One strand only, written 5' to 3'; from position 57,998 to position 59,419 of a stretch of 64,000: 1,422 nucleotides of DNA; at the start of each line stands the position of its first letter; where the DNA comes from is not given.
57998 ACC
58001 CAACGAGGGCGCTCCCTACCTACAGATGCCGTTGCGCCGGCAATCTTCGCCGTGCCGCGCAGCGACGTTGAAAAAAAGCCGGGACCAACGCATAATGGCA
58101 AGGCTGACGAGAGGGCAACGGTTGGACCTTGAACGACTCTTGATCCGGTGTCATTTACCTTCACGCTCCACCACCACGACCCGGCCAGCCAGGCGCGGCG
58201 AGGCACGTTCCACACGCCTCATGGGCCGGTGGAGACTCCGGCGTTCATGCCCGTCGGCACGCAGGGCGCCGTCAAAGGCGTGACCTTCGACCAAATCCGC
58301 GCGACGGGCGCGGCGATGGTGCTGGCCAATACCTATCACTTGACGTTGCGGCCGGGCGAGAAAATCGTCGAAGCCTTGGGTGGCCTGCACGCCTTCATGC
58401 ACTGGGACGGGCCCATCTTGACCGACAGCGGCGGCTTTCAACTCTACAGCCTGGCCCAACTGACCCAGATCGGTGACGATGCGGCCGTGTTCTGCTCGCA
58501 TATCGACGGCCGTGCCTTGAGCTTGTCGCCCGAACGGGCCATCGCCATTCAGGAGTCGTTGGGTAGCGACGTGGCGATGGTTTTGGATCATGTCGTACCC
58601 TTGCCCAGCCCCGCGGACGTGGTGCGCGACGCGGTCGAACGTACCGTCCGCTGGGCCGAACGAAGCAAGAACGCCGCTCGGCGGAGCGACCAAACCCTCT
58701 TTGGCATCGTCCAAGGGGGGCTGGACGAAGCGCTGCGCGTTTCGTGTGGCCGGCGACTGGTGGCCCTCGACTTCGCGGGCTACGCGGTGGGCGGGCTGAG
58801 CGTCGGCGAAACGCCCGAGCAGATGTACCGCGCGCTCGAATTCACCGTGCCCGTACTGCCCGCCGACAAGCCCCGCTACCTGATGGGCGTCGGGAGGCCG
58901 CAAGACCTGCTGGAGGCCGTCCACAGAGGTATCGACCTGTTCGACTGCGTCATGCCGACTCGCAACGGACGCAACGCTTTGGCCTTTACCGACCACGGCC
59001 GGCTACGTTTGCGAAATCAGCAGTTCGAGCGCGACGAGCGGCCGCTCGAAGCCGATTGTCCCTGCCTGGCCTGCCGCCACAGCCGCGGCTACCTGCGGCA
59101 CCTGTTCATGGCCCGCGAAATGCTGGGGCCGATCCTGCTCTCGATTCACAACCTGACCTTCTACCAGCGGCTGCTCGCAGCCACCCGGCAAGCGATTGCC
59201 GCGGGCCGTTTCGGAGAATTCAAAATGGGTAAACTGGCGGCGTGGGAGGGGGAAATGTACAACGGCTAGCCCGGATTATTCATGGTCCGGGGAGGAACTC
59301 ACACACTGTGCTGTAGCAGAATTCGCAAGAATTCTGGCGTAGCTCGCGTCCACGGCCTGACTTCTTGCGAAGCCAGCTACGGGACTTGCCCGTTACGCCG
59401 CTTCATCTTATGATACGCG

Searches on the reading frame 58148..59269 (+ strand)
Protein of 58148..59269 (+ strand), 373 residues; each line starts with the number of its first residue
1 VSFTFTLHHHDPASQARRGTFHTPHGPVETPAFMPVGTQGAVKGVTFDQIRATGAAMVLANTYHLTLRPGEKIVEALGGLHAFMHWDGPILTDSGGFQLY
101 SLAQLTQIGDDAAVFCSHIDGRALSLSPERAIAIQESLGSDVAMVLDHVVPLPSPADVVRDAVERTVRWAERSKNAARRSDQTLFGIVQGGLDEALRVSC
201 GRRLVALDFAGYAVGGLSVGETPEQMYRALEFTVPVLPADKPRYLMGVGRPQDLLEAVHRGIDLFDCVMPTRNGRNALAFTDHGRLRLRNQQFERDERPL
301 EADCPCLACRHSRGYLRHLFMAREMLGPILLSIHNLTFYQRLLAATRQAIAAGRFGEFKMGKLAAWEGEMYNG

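Call 9: search_protein_families(library=pfam, proteins=[window:58148-59269:+])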
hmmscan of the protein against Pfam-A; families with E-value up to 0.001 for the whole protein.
window:58148-59269:+ (373 aa): 1 family
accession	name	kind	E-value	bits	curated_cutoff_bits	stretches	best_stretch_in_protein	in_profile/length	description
PF01702.25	TGT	-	6.8e-150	499.5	26.3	1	15-365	2-354/357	Queuine tRNA-ribosyltransferase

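Call 18: find_encoding_contigs(protein=window:58148-59269:+, flank=3000, max_places=6)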
Protein window:58148-59269:+ (373 aa): no gene with exactly this product is on record in the collection.

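Call 23: find_encoding_contigs(protein=window:58148-59266:+, flank=3000, max_places=6)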
Protein seq(373 aa) (373 aa): no gene with exactly this product is on record in the collection.

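Call 25: find_homologous_proteins(query=window:58148-59269:+, max_evalue=1e-100)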
Query window:58148-59269:+ (373 aa): 7797 proteins with E <= 1e-100 among 8000 candidates; the best 120 are listed.
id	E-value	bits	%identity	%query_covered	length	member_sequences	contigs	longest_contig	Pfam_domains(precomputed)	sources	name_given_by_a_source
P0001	3.8e-227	772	100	91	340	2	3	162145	PF01702.26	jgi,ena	-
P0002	2.1e-211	720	84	99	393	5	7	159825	PF01702.26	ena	-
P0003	3.6e-198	676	80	98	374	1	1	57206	PF01702.26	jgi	jgi:queuine tRNA-ribosyltransferase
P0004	3.0e-197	673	80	99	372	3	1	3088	PF01702.26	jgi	jgi:queuine tRNA-ribosyltransferase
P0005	1.1e-186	638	75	99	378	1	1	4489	PF01702.26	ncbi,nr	ncbi:MAG TPA: tRNA guanosine(34) transglycosylase Tgt [Pirellulales bacterium]|nr:tRNA guanosine(34)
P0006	4.8e-185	633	75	99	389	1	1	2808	PF01702.26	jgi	jgi:queuine tRNA-ribosyltransferase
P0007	1.1e-184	632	74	99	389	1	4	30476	PF01702.26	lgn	-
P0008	1.3e-184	632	74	98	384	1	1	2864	PF01702.26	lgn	-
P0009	8.9e-184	629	74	98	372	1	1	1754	PF01702.26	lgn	-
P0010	5.2e-183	626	74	98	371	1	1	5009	PF01702.26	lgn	-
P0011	1.2e-182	625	73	98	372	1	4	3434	PF01702.26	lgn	-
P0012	3.0e-182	624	72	99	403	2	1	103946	PF01702.26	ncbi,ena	-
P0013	3.3e-182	624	75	98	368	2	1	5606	PF01702.26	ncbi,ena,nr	ncbi:MAG TPA: tRNA guanosine(34) transglycosylase Tgt [Pirellulales bacterium]|nr:tRNA guanosine(34)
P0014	3.5e-182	624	74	98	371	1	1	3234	PF01702.26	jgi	jgi:queuine tRNA-ribosyltransferase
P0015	9.6e-182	622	74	98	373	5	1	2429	PF01702.26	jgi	jgi:queuine tRNA-ribosyltransferase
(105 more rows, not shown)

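Call 26: find_encoding_contigs(protein=P0001, flank=10000, max_places=4)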
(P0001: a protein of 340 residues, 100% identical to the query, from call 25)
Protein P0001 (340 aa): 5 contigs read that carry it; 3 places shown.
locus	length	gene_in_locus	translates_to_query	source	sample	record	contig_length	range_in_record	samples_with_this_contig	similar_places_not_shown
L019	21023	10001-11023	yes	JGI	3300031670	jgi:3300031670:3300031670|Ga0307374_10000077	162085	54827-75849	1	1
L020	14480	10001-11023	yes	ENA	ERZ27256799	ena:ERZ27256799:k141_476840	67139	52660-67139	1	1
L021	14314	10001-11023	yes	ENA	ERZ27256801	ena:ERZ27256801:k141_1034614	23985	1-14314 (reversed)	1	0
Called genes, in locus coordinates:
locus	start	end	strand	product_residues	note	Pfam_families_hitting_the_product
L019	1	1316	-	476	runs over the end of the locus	PF05150:Legionella_OMP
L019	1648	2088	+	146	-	-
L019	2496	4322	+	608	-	PF07643:DUF1598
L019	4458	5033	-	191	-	PF14907:NTP_transf_5 (weak)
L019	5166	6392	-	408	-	PF00291:PALP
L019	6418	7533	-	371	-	PF02073:Peptidase_M29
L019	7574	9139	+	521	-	-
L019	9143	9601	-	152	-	PF01814:Hemerythrin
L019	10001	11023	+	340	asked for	PF01702:TGT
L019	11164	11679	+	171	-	PF02699:YajC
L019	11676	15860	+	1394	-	PF22599:SecDF_P1_head, PF02355:SecD_SecF_C, PF03176:MMPL, PF02355:SecD_SecF_C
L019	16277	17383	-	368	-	PF01817:CM_2, PF00800:PDT, PF01842:ACT (weak)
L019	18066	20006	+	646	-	PF00012:HSP70, PF06723:MreB_Mbl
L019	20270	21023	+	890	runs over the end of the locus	PF02861:Clp_N, PF23569:NBD_SMAX1, PF00004:AAA, PF17871:AAA_lid_9, PF00004:AAA, PF07724:AAA_2, PF07728:AAA_5, PF10431:ClpB_D2-small, +7 more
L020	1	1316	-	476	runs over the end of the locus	PF05150:Legionella_OMP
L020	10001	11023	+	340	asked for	PF01702:TGT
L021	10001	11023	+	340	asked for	PF01702:TGT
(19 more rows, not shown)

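Call 27: find_encoding_contigs(protein=P0002, flank=10000, max_places=4)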
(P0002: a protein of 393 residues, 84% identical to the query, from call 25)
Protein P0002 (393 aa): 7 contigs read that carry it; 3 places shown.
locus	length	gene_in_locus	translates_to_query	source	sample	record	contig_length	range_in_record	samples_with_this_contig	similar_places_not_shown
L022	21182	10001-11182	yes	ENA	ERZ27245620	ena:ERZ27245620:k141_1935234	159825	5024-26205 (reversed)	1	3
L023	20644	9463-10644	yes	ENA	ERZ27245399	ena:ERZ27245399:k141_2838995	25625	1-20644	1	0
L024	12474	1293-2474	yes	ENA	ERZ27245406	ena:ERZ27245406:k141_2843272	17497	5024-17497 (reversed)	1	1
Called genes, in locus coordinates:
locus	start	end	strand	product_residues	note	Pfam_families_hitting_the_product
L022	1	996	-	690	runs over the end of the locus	PF00009:GTP_EFTU, PF22042:EF-G_D2, PF03144:GTP_EFTU_D2, PF14492:EFG_III, PF03764:EFG_IV, PF00679:EFG_C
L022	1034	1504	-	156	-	PF00177:Ribosomal_S7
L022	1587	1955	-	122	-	PF00164:Ribosom_S12_S23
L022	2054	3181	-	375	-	PF00089:Trypsin, PF13365:Trypsin_2, PF17820:PDZ_6 (faint), PF13180:PDZ_2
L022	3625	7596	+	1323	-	PF13519:VWA_2 (faint), PF13768:VWA_3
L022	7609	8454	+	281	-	PF12706:Lactamase_B_2 (weak)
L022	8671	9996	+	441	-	PF13424:TPR_12 (faint), PF13428:TPR_14 (faint), PF13432:TPR_16 (faint), PF14559:TPR_19 (faint), PF00515:TPR_1 (weak), PF07719:TPR_2 (weak), PF13174:TPR_6 (weak), PF03118:RNA_pol_A_CTD, +6 more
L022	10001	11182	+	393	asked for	PF01702:TGT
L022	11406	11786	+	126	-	PF02699:YajC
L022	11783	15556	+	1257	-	PF07549:Sec_GG (faint), PF22599:SecDF_P1_head, PF02355:SecD_SecF_C, PF03176:MMPL (weak), PF02355:SecD_SecF_C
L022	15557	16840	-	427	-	PF00884:Sulfatase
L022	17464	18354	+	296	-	PF01343:Peptidase_S49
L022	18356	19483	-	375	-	PF12704:MacB_PCD, PF02687:FtsX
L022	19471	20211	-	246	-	PF00005:ABC_tran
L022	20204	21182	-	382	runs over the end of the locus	PF12704:MacB_PCD, PF02687:FtsX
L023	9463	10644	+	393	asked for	PF01702:TGT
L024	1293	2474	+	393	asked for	PF01702:TGT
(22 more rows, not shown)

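Call 28: find_encoding_contigs(protein=P0003, flank=10000, max_places=3)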
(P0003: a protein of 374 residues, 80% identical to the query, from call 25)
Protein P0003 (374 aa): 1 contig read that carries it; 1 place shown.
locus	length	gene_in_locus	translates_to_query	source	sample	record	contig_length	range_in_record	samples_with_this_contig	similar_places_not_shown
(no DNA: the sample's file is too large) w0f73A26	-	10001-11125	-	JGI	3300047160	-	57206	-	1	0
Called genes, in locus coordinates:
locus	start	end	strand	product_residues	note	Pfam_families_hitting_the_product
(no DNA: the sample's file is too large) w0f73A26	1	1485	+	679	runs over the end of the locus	PF01590:GAF (faint), PF25917:BSH_RND (faint), PF25984:BSH_YknX (weak)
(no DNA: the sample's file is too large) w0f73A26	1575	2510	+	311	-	PF00364:Biotin_lipoyl (faint), PF25917:BSH_RND, PF25973:BSH_CzcB (weak), PF25997:BSH_YhbJ (faint)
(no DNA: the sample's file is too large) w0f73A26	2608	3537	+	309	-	PF25919:BSH_CusB (faint), PF00364:Biotin_lipoyl (faint), PF25917:BSH_RND, PF25973:BSH_CzcB, PF25997:BSH_YhbJ (faint), PF25984:BSH_YknX (weak)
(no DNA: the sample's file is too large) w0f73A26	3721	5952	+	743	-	PF02163:Peptidase_M50 (weak)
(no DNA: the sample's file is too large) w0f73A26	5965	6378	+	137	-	-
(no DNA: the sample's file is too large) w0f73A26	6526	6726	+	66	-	-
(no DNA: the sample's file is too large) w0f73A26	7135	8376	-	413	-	-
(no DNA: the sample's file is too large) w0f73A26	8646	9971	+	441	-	PF13428:TPR_14 (faint), PF13424:TPR_12 (faint), PF13432:TPR_16 (weak), PF14559:TPR_19 (weak), PF00515:TPR_1 (weak), PF07719:TPR_2 (weak), PF13174:TPR_6 (weak), PF03118:RNA_pol_A_CTD, +6 more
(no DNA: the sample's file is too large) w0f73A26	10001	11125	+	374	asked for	PF01702:TGT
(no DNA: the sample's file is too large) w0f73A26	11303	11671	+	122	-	PF02699:YajC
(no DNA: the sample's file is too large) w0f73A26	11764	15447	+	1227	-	PF07549:Sec_GG (faint), PF22599:SecDF_P1_head, PF02355:SecD_SecF_C, PF03176:MMPL (weak), PF02355:SecD_SecF_C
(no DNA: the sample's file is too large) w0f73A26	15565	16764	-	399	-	PF13650:Asp_protease_2 (weak), PF13975:gag-asp_proteas (faint), PF13650:Asp_protease_2 (weak), PF13180:PDZ_2, PF17820:PDZ_6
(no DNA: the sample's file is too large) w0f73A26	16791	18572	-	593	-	PF07396:Porin_O_P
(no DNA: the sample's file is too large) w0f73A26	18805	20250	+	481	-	PF07394:DUF1501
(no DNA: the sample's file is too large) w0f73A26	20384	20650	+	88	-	-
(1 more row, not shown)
